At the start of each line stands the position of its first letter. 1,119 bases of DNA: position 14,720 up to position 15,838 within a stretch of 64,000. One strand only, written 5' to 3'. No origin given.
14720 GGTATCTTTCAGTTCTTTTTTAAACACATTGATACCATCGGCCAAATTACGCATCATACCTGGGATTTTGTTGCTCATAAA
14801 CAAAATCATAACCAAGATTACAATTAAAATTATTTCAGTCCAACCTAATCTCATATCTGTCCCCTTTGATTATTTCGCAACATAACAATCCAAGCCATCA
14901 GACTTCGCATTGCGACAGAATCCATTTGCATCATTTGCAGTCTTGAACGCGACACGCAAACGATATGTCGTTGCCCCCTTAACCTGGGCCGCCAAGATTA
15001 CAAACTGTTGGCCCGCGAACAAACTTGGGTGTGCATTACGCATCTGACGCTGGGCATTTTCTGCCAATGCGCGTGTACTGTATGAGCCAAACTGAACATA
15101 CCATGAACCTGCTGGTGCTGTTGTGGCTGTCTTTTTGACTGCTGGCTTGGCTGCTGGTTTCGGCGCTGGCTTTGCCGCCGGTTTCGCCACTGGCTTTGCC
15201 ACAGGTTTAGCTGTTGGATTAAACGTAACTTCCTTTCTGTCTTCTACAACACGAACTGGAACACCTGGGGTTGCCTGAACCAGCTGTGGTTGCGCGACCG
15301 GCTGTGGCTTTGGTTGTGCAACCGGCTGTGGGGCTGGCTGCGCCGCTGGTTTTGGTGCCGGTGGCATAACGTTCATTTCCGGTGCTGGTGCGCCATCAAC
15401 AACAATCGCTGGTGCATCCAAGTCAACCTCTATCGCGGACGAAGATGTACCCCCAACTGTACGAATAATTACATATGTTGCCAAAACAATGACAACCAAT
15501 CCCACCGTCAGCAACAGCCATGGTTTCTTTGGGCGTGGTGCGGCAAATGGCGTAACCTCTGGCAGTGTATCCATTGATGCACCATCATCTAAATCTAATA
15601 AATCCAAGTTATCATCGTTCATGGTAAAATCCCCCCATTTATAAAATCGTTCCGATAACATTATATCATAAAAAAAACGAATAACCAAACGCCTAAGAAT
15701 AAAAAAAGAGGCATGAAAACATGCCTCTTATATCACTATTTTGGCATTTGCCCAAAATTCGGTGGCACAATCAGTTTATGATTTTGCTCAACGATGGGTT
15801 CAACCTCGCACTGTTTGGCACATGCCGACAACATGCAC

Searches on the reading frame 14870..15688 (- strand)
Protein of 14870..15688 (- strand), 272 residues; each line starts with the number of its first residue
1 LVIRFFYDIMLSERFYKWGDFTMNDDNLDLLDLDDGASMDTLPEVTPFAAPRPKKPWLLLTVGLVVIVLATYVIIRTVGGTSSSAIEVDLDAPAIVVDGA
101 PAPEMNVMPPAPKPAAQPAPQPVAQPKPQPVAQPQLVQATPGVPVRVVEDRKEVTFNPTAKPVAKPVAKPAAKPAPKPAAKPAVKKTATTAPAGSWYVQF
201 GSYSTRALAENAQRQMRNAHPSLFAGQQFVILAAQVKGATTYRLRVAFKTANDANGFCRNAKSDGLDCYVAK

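Call 27: search_protein_families(library=pfam, proteins=[window:14870-15688:-], max_evalue=0.001)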
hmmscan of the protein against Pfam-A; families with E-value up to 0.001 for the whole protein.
window:14870-15688:- (272 aa): 1 family
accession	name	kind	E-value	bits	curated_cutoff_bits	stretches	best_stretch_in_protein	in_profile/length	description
PF05036.18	SPOR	-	2.9e-12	47.2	21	1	193-271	2-75/76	SPOR domain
